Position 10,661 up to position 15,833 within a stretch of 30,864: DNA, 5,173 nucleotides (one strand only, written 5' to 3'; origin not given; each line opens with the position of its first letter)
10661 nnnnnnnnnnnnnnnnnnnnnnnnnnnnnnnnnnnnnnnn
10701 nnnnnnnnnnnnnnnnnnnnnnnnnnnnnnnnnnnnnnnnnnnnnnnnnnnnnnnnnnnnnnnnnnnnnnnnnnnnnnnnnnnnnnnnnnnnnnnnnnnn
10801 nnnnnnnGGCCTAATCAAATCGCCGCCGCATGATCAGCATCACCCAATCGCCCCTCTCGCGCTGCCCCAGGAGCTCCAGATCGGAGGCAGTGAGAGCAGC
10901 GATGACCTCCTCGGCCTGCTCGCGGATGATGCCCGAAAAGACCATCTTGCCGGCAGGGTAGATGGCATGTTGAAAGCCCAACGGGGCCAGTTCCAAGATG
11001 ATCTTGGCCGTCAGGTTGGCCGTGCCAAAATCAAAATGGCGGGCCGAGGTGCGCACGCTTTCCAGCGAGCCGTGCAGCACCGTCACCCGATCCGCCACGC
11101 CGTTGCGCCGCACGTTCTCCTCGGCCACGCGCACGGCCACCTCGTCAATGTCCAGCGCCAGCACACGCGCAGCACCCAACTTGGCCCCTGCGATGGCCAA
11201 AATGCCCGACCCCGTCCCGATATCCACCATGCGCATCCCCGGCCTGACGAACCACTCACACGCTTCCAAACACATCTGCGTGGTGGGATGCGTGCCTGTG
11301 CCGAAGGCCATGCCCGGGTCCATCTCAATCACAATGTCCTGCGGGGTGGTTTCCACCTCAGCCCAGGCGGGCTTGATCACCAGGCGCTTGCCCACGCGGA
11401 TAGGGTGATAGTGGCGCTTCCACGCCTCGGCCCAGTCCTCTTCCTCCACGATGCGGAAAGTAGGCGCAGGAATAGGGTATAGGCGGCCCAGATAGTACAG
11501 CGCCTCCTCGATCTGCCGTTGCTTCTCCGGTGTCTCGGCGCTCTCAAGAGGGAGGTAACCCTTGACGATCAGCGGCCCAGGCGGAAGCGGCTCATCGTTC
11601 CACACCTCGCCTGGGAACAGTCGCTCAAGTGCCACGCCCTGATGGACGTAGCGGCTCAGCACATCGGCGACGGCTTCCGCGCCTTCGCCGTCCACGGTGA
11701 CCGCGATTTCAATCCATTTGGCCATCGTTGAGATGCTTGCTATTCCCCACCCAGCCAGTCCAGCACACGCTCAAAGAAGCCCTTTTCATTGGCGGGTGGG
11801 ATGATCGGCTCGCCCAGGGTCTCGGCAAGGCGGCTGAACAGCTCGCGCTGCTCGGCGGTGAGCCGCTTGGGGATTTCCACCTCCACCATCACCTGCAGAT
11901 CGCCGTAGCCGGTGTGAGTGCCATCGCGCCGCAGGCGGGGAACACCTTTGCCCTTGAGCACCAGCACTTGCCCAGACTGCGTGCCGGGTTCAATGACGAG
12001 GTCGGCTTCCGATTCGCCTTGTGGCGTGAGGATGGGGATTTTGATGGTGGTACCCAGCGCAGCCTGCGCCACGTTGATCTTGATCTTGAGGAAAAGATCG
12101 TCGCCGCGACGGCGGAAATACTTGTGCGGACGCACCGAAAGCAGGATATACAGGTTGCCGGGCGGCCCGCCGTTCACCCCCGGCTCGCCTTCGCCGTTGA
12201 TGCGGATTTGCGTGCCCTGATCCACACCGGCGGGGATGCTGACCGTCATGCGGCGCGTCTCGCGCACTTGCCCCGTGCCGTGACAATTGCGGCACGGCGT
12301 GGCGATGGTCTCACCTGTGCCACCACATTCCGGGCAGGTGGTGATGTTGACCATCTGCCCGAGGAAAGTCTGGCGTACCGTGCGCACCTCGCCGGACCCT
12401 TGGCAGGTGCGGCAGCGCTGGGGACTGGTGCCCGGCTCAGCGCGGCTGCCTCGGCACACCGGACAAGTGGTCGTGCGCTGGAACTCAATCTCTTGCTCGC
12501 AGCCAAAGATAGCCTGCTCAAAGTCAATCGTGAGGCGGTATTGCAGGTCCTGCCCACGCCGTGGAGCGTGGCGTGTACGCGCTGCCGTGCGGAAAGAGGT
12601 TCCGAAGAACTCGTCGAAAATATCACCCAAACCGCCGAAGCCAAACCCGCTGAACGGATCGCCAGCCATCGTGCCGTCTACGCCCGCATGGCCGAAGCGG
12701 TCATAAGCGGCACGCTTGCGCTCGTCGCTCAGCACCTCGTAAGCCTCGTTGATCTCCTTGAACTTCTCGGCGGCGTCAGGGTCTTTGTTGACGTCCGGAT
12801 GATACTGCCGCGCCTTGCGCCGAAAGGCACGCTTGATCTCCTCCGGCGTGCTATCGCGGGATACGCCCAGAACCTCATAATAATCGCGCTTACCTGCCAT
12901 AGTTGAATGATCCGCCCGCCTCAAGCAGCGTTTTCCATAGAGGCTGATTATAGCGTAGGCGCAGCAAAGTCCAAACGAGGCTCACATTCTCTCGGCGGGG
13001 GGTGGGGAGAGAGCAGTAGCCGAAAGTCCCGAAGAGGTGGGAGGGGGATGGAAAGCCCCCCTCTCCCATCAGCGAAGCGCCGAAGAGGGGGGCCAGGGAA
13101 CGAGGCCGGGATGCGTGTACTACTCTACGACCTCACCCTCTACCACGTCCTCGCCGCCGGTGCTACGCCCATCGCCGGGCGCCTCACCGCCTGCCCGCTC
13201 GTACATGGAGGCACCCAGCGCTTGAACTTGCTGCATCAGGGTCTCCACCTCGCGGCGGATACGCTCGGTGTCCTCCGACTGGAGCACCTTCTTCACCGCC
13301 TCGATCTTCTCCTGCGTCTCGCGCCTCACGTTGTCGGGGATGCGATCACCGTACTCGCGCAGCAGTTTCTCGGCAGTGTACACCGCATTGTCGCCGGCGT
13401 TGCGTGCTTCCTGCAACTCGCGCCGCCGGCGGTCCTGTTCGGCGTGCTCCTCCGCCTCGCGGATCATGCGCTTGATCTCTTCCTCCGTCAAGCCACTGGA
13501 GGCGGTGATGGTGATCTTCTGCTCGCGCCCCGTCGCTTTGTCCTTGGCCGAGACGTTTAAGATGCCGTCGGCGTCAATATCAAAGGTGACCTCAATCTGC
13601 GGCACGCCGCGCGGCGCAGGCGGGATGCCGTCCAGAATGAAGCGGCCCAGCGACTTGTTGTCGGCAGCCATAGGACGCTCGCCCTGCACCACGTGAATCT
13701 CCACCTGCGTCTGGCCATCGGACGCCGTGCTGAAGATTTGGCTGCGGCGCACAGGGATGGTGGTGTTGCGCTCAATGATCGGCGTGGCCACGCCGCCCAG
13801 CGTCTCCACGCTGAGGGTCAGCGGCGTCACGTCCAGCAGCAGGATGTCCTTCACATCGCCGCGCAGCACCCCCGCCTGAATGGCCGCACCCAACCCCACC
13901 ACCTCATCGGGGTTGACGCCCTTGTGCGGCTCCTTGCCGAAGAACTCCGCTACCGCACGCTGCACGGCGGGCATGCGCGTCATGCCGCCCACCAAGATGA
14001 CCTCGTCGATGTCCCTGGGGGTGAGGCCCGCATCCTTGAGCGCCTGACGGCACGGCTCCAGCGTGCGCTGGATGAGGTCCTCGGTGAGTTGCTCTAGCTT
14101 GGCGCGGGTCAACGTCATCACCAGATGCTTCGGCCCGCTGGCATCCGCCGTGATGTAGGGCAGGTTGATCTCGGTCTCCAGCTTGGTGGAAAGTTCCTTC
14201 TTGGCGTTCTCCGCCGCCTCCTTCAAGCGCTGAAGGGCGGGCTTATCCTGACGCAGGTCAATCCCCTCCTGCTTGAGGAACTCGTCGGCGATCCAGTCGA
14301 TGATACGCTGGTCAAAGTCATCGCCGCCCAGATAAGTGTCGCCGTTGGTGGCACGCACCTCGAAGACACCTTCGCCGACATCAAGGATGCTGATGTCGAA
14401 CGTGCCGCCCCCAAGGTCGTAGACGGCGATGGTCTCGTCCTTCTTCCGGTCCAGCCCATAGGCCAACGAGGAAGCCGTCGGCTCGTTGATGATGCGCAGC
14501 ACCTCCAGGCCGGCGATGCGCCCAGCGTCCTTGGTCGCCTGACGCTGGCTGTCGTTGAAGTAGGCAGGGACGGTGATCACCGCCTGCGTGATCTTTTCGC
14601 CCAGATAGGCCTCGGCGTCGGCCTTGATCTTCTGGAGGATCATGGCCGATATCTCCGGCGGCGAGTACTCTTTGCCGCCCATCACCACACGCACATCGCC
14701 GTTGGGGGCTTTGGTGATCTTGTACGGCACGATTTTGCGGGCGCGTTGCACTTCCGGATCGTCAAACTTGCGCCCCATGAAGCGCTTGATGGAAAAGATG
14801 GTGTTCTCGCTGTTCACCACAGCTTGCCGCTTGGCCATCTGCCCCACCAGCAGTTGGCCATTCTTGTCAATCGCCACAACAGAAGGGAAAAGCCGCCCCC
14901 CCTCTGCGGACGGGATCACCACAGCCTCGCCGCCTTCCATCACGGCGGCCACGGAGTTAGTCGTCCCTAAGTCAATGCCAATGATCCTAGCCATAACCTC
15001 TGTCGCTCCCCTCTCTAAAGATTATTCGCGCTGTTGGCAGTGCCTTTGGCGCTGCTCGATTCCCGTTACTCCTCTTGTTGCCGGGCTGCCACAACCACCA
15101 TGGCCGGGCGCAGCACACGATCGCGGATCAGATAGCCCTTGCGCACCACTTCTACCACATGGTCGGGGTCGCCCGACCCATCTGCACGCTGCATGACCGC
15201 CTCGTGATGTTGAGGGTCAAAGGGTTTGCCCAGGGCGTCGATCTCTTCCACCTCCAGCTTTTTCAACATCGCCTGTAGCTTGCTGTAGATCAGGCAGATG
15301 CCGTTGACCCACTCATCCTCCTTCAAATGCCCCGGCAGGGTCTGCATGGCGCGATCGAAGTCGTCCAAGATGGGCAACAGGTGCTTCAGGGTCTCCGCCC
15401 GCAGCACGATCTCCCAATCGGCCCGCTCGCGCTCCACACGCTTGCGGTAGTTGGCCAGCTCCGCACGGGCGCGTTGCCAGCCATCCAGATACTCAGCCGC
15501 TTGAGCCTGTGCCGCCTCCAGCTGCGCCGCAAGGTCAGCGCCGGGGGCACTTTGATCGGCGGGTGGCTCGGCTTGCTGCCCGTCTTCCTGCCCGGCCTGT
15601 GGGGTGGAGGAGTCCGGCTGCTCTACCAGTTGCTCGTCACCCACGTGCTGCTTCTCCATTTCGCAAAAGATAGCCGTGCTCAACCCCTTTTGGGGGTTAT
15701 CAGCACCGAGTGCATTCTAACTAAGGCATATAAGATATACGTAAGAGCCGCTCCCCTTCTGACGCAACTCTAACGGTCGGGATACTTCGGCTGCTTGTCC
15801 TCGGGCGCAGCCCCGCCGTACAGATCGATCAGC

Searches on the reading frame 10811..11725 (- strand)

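Call 13: search_protein_families(library=pfam, proteins=[window:10811-11725:-], max_evalue=0.001)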
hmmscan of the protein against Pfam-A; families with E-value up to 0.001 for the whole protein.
window:10811-11725:- (304 aa): 8 families
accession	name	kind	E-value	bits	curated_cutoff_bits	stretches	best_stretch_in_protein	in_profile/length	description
PF06325.19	PrmA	-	4.6e-77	259.8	22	1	3-301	1-295/296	Ribosomal protein L11 methyltransferase (PrmA)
PF13649.12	Methyltransf_25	-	9.1e-10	39.5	27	1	167-236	2-70/97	Methyltransferase domain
PF13847.12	Methyltransf_31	-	3.3e-08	33.8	27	1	162-238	3-82/145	Methyltransferase domain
PF08241.18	Methyltransf_11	-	1.9e-07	32.1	21.2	1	167-240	1-70/95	Methyltransferase domain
PF05175.20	MTS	-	3.4e-07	30.5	23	1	163-225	32-94/170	Methyltransferase small domain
PF12847.13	Methyltransf_18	-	1.4e-06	28.9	27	1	153-219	5-72/151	Methyltransferase domain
PF02475.24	TRM5-TYW2_MTfase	-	2.2e-06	28.2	28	1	160-226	34-101/164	TRM5/TYW2 methyltransferase domain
PF01135.25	PCMT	-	0.0001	22.6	20.3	1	150-219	63-131/210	Protein-L-isoaspartate(D-aspartate) O-methyltransferase (PCMT)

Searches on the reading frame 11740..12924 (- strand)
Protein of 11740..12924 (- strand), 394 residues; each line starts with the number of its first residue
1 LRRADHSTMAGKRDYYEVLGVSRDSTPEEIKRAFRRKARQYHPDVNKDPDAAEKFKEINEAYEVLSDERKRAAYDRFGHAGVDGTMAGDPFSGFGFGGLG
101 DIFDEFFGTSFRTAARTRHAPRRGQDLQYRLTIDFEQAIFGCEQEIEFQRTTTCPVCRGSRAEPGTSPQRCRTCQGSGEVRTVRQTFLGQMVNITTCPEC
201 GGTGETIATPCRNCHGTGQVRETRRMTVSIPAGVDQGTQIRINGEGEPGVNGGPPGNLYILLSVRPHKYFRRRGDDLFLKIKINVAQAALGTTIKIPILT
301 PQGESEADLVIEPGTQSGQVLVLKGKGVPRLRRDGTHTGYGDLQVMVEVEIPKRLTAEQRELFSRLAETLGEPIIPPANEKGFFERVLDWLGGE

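Call 13: search_protein_families(library=pfam, proteins=[window:11740-12924:-], max_evalue=0.001)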
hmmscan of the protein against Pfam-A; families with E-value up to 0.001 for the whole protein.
window:11740-12924:- (394 aa): 3 families
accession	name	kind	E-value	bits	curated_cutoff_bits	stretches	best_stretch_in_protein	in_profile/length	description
PF01556.23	DnaJ_C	-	5.1e-46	156.9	26.6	1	127-352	1-152/152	DnaJ C terminal domain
PF00226.36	DnaJ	-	4.4e-28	97.6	27.8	1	14-75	1-63/63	DnaJ domain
PF00684.25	DnaJ_CXXCXGXG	-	7e-17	61.9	32.7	1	154-218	1-65/65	DnaJ central domain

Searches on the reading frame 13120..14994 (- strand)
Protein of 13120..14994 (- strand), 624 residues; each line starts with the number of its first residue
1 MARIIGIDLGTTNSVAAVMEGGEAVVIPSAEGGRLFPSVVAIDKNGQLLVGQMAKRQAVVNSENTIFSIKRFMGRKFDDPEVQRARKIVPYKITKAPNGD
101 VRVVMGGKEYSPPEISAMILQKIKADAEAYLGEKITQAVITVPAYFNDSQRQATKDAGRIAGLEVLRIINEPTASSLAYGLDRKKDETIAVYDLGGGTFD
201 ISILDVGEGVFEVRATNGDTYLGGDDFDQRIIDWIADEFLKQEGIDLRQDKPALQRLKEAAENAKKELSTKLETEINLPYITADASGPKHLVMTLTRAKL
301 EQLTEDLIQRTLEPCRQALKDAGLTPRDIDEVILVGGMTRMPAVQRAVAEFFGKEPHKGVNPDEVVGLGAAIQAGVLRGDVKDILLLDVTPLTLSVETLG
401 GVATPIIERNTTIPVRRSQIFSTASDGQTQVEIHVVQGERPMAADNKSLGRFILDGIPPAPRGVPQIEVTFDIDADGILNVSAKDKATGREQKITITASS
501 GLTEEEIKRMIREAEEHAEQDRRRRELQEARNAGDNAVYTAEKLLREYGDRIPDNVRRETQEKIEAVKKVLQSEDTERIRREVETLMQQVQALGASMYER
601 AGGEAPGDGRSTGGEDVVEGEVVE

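Call 13: search_protein_families(library=pfam, proteins=[window:13120-14994:-], max_evalue=0.001)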
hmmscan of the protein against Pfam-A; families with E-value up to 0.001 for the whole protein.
window:13120-14994:- (624 aa): 3 families
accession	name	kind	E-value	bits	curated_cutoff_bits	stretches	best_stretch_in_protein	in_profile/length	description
PF00012.26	HSP70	-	1.3e-261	869.5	20.6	1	4-599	1-599/599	Hsp70 protein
PF06723.19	MreB_Mbl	-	5e-16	58.9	27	1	120-371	78-316/327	MreB/Mbl protein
PF02782.22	FGGY_C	-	0.00029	21.1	27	1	297-376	136-196/198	FGGY family of carbohydrate kinases, C-terminal domain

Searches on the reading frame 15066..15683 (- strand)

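Call 13: search_protein_families(library=pfam, proteins=[window:15066-15683:-], max_evalue=0.001)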
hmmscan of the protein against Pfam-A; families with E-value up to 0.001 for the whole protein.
window:15066-15683:- (205 aa): 1 family
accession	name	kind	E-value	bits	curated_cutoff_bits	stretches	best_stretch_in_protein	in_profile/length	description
PF01025.24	GrpE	-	3.1e-43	147.8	25.8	1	46-199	11-164/165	GrpE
